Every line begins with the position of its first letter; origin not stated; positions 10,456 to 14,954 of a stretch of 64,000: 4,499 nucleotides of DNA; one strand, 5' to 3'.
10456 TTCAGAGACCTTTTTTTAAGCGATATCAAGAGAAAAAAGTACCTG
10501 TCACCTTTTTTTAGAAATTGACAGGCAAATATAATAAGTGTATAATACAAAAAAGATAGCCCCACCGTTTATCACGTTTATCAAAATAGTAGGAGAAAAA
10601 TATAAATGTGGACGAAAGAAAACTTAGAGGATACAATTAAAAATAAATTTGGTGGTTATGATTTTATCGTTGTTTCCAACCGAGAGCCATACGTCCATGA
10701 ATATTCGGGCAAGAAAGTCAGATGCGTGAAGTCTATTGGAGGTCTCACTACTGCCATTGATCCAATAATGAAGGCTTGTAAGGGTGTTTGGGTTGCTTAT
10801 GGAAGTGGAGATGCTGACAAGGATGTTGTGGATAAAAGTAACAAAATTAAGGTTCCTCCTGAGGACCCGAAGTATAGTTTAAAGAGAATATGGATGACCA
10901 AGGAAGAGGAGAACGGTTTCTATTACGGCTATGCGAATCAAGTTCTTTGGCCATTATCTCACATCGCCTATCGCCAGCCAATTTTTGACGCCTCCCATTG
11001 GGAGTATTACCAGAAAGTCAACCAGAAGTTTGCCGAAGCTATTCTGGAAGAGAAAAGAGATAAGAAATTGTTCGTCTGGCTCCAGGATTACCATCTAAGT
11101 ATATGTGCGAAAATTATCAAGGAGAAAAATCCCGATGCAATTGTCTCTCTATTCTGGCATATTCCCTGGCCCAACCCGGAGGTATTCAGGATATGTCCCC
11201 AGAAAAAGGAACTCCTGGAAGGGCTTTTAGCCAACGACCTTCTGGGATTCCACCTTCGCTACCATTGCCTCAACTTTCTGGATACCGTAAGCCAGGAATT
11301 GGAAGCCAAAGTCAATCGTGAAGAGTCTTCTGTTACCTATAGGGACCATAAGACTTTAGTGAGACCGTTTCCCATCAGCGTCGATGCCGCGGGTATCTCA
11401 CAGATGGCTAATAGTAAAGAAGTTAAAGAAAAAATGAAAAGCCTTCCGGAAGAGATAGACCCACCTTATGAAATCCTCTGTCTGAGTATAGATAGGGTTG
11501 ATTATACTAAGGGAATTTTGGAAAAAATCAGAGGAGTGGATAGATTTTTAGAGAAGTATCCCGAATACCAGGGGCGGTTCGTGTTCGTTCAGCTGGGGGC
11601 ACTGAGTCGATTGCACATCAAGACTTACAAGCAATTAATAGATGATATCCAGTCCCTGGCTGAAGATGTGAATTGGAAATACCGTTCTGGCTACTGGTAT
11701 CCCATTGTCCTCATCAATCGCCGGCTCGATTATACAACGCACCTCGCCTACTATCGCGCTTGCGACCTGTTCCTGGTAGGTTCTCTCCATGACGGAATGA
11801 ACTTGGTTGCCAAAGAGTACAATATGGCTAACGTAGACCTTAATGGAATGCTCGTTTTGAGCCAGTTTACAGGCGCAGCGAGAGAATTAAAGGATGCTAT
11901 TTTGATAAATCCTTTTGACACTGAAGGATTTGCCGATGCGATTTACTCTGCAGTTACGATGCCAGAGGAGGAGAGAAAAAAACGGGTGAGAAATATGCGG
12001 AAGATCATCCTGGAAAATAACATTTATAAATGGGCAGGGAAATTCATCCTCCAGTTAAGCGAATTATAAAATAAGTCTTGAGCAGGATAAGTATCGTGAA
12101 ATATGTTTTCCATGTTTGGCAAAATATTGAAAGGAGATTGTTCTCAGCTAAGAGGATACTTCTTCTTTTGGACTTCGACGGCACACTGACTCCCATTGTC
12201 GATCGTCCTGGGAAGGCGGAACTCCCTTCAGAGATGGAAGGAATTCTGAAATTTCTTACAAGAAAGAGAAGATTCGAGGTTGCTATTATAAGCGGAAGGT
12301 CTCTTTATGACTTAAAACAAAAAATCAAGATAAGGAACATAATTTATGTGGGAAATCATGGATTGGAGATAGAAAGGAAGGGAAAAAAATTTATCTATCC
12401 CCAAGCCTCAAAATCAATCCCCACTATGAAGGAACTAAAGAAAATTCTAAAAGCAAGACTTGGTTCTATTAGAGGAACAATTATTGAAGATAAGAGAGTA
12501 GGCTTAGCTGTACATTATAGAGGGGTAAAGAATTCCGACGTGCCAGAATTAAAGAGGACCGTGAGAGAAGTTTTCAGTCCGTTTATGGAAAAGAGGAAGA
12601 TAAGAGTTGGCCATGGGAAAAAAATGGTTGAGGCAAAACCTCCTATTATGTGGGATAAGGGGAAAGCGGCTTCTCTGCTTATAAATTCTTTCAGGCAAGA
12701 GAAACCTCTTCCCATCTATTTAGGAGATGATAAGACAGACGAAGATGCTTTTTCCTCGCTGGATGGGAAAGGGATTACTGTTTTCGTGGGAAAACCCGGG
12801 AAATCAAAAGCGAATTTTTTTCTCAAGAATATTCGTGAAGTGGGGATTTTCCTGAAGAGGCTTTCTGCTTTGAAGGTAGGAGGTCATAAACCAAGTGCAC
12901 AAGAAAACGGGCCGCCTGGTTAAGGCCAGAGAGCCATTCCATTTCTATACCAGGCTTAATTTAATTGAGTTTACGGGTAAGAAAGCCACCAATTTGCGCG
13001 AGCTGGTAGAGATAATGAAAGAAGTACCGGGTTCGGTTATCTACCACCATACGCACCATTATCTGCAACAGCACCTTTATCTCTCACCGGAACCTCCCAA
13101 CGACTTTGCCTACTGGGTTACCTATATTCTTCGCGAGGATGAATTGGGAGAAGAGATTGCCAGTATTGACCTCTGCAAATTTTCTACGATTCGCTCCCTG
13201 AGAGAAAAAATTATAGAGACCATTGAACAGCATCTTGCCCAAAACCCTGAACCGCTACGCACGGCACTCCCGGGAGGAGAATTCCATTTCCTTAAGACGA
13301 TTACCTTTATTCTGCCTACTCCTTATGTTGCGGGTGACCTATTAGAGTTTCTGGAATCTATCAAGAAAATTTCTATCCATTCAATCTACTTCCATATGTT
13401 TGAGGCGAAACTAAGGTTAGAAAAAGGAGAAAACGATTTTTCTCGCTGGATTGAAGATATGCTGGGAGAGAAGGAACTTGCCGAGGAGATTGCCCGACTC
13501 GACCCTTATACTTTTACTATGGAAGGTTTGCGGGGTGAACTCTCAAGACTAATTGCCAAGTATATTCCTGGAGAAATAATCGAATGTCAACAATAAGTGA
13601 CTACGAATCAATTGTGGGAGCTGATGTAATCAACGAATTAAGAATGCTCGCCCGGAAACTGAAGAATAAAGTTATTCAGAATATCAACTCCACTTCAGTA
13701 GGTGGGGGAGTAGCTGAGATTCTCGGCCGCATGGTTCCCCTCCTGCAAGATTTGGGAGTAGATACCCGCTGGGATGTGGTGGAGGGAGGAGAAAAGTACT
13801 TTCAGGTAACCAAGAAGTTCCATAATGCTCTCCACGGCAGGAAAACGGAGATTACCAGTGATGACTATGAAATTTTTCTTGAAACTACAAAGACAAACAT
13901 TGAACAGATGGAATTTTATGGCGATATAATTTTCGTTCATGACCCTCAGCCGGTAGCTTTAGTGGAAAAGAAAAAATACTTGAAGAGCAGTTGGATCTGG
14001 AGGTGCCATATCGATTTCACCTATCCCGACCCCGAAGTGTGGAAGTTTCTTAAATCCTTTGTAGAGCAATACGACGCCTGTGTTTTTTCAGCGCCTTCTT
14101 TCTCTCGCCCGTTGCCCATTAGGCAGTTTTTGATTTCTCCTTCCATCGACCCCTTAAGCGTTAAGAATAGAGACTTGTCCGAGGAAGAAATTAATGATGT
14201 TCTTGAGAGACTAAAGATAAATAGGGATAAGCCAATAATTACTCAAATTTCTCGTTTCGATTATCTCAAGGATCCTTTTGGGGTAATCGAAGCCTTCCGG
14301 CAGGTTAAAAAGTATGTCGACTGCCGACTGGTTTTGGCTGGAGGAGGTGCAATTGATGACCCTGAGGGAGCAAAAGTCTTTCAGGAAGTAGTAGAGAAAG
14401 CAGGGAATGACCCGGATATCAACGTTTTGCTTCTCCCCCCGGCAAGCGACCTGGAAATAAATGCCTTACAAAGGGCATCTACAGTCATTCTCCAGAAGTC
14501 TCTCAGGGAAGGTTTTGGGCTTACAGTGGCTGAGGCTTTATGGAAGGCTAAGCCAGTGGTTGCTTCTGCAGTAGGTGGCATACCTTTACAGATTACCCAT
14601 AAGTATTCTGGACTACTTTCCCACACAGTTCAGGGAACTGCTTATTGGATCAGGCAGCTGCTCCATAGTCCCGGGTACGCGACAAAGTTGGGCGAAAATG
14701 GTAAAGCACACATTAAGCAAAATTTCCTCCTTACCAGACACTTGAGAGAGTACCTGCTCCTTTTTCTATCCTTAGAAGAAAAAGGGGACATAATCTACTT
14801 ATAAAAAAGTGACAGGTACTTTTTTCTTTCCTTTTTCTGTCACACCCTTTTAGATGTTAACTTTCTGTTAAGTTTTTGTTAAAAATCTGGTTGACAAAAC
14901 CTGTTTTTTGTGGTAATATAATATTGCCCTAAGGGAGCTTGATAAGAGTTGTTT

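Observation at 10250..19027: Inverted pair of a 197-bp TIR-bounded MITE-like element brackets the trehalose + riboswitch segment; one copy sits in the loop of a palindromic terminator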

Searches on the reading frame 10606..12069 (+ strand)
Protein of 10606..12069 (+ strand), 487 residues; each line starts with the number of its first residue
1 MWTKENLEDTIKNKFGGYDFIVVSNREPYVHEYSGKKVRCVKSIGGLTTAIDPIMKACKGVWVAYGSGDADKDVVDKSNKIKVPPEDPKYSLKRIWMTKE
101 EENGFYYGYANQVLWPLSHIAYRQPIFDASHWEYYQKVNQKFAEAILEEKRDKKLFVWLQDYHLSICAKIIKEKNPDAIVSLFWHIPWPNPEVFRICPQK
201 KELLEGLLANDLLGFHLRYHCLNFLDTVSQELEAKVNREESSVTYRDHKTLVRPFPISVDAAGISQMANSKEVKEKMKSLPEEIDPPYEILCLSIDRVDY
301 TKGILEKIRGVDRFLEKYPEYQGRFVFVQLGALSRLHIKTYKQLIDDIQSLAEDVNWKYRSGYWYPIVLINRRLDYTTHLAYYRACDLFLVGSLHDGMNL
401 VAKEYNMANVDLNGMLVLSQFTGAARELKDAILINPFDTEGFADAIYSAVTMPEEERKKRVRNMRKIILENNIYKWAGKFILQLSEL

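Call 15: find_encoding_contigs(protein=window:10606-12069:+, flank=10000, max_places=6)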
Protein window:10606-12069:+ (487 aa): 4 contigs read that carry it; 2 places shown.
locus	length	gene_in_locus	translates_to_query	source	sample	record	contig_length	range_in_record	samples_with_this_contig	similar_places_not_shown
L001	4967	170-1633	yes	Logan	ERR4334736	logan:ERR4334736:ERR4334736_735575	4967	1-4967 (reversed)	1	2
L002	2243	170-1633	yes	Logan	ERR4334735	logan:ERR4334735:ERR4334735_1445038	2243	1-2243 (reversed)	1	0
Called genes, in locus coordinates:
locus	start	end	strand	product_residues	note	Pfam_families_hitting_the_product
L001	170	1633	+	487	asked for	PF00982:Glyco_transf_20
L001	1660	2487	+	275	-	PF02358:Trehalose_PPase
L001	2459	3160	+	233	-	PF19027:DUF5752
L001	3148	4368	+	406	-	PF21269:TreT_GT1, PF00534:Glycos_transf_1, PF13692:Glyco_trans_1_4, PF20706:GT4-conflict (weak)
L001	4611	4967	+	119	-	?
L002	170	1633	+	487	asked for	PF00982:Glyco_transf_20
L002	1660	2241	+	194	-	?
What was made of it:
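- On MITE (non-autonomous TIR transposon): It has two copies, and the Logan contigs break at the element (call 15).
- Logan short-read contigs break inside the element, as expected for a repeat (call 15).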

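Call 16: search_protein_families(library=pfam, proteins=[window:10606-12069:+])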
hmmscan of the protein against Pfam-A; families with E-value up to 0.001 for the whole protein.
window:10606-12069:+ (487 aa): 2 families
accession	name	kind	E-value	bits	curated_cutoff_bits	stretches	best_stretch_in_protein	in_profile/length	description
PF00982.27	Glyco_transf_20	-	6.9e-127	424.5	32.5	1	19-485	2-472/473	Glycosyltransferase family 20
PF13692.12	Glyco_trans_1_4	-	0.00076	20.2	27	0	380-448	71-138/142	Glycosyl transferases group 1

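Call 49: find_homologous_proteins(query=window:10606-12069:+, max_evalue=1e-100)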
Query window:10606-12069:+ (487 aa): 7823 proteins with E <= 1e-100 among 8000 candidates; the best 120 are listed.
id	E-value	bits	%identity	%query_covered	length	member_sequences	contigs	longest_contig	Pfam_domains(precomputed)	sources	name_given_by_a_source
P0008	0.0e+0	1035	90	100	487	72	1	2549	PF00982.28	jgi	-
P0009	0.0e+0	1021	87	100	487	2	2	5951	PF00982.28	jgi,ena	-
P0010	0.0e+0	1020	88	100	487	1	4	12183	PF00982.28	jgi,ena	-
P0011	0.0e+0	1019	88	100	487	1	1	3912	PF00982.28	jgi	-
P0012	0.0e+0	1018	88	100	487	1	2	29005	PF00982.28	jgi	-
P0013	0.0e+0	1016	87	100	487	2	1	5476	PF00982.28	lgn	-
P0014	0.0e+0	1014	86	100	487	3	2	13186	PF00982.28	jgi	-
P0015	0.0e+0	1010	87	100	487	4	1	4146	PF00982.28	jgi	-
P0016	2.7e-298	1008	88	100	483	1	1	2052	PF00982.28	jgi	-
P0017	2.2e-288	975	83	100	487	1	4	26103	PF00982.28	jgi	-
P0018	1.1e-251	854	72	100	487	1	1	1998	PF00982.28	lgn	-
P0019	1.3e-242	824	70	100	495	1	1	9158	PF00982.28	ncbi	-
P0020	1.6e-240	817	69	100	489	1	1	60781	PF00982.28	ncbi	ncbi:trehalose-6-phosphate synthase [Candidatus Omnitrophota bacterium]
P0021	1.9e-240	817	68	100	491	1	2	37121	PF00982.28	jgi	jgi:trehalose 6-phosphate synthase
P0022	4.5e-240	816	70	100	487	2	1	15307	PF00982.28,PF13692.13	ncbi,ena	-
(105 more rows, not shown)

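Call 50: find_encoding_contigs(protein=P0012, flank=10000, max_places=3)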
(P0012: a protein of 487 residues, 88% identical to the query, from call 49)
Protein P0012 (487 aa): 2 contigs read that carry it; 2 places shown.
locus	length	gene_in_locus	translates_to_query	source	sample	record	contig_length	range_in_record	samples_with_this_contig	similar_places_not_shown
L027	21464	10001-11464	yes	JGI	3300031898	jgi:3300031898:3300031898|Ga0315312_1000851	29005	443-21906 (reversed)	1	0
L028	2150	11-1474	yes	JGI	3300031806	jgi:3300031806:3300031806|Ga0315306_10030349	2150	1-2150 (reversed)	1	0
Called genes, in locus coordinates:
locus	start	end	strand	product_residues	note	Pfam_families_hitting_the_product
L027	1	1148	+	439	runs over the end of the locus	PF08495:FIST, PF10442:FIST_C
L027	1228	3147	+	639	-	PF00672:HAMP, PF00989:PAS, PF08448:PAS_4 (weak), PF13426:PAS_9, PF00512:HisKA, PF02518:HATPase_c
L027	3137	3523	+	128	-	PF00072:Response_reg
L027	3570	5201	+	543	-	PF00072:Response_reg, PF01590:GAF (weak), PF13185:GAF_2 (weak), PF13492:GAF_3, PF02518:HATPase_c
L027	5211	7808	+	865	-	PF25323:6TM_PilS (weak), PF00989:PAS, PF08448:PAS_4, PF13426:PAS_9, PF01590:GAF, PF13185:GAF_2, PF00512:HisKA, PF02518:HATPase_c, +7 more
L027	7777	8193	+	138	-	PF00072:Response_reg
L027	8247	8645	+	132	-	PF23198:PDE8A_N (weak), PF00072:Response_reg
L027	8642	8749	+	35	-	-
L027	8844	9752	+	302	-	PF00072:Response_reg, PF00990:GGDEF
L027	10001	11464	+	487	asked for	PF00982:Glyco_transf_20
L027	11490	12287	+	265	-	PF02358:Trehalose_PPase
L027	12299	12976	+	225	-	PF19027:DUF5752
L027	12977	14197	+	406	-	PF21269:TreT_GT1, PF00534:Glycos_transf_1, PF13692:Glyco_trans_1_4, PF20706:GT4-conflict (faint)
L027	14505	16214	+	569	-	-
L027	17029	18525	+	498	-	PF00474:SSF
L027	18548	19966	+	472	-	PF00501:AMP-binding, PF13193:AMP-binding_C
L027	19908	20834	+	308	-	PF00501:AMP-binding, PF21948:LplA-B_cat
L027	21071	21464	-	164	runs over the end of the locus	PF00571:CBS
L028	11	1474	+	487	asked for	PF00982:Glyco_transf_20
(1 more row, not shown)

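Call 51: find_encoding_contigs(protein=P0017, flank=10000, max_places=4)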
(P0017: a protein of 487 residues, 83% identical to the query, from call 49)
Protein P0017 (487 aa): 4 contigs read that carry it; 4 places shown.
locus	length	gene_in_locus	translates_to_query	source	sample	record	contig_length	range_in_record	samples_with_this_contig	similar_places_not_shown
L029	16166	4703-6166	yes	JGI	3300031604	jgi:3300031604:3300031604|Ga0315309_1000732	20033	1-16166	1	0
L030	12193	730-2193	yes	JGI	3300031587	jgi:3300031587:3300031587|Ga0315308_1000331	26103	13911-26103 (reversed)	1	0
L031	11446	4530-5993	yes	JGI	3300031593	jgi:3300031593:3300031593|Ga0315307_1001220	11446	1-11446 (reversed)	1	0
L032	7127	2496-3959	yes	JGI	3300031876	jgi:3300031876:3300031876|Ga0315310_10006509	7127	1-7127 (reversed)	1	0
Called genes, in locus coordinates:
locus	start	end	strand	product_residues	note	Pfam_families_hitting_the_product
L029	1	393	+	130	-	?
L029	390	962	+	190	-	PF01569:PAP2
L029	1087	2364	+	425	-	PF03952:Enolase_N, PF00113:Enolase_C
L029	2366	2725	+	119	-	PF04977:DivIC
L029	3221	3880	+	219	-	-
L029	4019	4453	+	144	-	-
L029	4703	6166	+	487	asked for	PF00982:Glyco_transf_20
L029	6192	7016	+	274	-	PF02358:Trehalose_PPase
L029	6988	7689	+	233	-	PF19027:DUF5752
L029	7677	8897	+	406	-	PF21269:TreT_GT1, PF00534:Glycos_transf_1, PF13692:Glyco_trans_1_4, PF20706:GT4-conflict (weak)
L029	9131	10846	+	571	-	-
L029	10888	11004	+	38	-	-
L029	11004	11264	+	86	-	-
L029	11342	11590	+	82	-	-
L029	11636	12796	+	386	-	PF00989:PAS, PF08448:PAS_4, PF13426:PAS_9, PF08447:PAS_3 (weak), PF07730:HisKA_3, PF02518:HATPase_c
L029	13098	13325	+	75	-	-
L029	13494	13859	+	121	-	-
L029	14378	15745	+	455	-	PF01171:ATP_bind_3, PF22132:TilS-like (weak), PF11734:TilS_C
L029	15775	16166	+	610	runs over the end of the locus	PF06480:FtsH_ext, PF00004:AAA, PF17862:AAA_lid_3, PF01434:Peptidase_M41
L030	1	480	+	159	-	?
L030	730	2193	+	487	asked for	PF00982:Glyco_transf_20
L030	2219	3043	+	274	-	PF02358:Trehalose_PPase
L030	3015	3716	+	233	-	PF19027:DUF5752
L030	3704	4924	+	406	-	PF21269:TreT_GT1, PF00534:Glycos_transf_1, PF13692:Glyco_trans_1_4, PF20706:GT4-conflict (weak)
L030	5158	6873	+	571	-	-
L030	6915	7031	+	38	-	-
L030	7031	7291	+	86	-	-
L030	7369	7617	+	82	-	-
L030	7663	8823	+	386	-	PF00989:PAS, PF08448:PAS_4, PF13426:PAS_9, PF08447:PAS_3 (weak), PF07730:HisKA_3, PF02518:HATPase_c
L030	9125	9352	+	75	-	-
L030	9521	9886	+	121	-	-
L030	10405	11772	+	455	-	PF01171:ATP_bind_3, PF22132:TilS-like (weak), PF11734:TilS_C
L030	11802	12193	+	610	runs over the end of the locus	PF06480:FtsH_ext, PF00004:AAA, PF17862:AAA_lid_3, PF01434:Peptidase_M41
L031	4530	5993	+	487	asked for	PF00982:Glyco_transf_20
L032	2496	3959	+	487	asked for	PF00982:Glyco_transf_20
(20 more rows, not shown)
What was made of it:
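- On Invertible segment / inverton: One orientation is seen in the window and in relatives (calls 50, 51).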

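Call 52: find_encoding_contigs(protein=P0014, flank=10000, max_places=3)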
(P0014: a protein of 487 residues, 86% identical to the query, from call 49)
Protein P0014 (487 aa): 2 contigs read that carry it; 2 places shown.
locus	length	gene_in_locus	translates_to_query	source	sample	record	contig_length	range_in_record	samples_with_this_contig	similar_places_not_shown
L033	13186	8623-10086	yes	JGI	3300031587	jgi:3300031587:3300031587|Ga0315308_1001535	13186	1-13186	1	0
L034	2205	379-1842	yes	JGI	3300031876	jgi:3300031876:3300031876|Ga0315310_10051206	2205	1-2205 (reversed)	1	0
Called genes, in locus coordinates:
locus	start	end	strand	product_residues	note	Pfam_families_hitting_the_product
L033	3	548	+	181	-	?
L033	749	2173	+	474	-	PF02878:PGM_PMM_I, PF02879:PGM_PMM_II, PF02880:PGM_PMM_III, PF00408:PGM_PMM_IV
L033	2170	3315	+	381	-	PF02595:Gly_kinase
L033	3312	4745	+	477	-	PF02366:PMT, PF13231:PMT_2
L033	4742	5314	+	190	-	PF01569:PAP2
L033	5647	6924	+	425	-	PF03952:Enolase_N, PF00113:Enolase_C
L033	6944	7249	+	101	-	PF04977:DivIC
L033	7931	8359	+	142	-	-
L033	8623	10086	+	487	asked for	PF00982:Glyco_transf_20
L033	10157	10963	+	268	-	PF02358:Trehalose_PPase, PF08282:Hydrolase_3 (faint)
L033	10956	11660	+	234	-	PF19027:DUF5752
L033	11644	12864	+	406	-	PF21269:TreT_GT1, PF00534:Glycos_transf_1, PF13692:Glyco_trans_1_4, PF20706:GT4-conflict (faint)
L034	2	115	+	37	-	?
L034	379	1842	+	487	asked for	PF00982:Glyco_transf_20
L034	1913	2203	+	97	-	?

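Call 53: find_encoding_contigs(protein=P0010, flank=10000, max_places=4)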
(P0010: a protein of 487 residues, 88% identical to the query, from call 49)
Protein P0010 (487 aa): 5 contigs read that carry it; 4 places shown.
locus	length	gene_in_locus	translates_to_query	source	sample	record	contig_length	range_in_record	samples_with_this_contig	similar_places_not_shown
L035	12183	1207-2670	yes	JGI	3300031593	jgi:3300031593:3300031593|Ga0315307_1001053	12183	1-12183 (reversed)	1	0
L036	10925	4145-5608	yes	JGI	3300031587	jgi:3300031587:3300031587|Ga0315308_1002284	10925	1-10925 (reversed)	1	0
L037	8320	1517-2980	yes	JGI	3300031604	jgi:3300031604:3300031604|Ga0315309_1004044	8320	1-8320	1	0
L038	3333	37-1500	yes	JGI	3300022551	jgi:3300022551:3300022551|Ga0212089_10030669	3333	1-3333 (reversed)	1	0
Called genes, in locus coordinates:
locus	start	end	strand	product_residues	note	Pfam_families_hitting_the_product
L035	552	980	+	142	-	-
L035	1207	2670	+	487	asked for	PF00982:Glyco_transf_20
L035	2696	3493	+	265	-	PF02358:Trehalose_PPase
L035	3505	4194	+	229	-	PF19027:DUF5752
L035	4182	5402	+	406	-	PF21269:TreT_GT1, PF00534:Glycos_transf_1, PF13692:Glyco_trans_1_4, PF20706:GT4-conflict (weak)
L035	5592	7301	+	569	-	-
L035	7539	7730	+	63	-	-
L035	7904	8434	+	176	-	PF20122:DUF6512 (weak)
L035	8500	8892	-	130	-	PF00571:CBS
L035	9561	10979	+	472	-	PF01171:ATP_bind_3, PF22132:TilS-like (faint), PF11734:TilS_C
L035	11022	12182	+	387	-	?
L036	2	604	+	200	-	?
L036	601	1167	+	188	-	PF01569:PAP2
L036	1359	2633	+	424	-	PF03952:Enolase_N, PF00113:Enolase_C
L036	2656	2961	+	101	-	PF04977:DivIC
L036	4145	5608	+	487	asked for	PF00982:Glyco_transf_20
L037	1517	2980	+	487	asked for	PF00982:Glyco_transf_20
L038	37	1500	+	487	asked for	PF00982:Glyco_transf_20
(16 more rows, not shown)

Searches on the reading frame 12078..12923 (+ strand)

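Call 16: search_protein_families(library=pfam, proteins=[window:12078-12923:+])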
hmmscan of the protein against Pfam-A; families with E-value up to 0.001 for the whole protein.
window:12078-12923:+ (281 aa): 1 family
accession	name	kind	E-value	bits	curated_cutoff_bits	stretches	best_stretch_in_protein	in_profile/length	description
PF02358.22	Trehalose_PPase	-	1.6e-46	158.8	27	1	30-231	1-206/235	Trehalose-phosphatase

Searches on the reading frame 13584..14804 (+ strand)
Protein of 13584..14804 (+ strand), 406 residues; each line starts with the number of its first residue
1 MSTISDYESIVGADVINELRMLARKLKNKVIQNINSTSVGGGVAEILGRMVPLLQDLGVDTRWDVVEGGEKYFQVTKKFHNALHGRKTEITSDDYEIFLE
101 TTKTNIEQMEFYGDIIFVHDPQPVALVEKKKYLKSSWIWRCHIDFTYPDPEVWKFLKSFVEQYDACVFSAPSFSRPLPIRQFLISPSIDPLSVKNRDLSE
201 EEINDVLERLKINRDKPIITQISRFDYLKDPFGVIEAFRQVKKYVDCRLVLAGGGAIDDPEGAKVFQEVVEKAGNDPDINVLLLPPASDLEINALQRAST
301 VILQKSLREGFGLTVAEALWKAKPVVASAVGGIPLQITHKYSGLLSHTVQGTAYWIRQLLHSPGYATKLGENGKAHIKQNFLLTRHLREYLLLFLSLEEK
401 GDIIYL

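Call 16: search_protein_families(library=pfam, proteins=[window:13584-14804:+])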
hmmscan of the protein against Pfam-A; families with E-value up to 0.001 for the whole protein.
window:13584-14804:+ (406 aa): 4 families
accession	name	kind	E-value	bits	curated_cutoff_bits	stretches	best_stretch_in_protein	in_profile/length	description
PF21269.3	TreT_GT1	-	2.4e-54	183.4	27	1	33-174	1-143/144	Trehalose synthase, N-terminal domain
PF00534.26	Glycos_transf_1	-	7.8e-24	84.6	26.4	1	208-375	7-171/172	Glycosyl transferases group 1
PF13692.12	Glyco_trans_1_4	-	6.5e-13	49.6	27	1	217-361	2-141/142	Glycosyl transferases group 1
PF20706.3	GT4-conflict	-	4.2e-06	26.4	26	1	237-340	220-323/385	Family 4 Glycosyltransferase in conflict systems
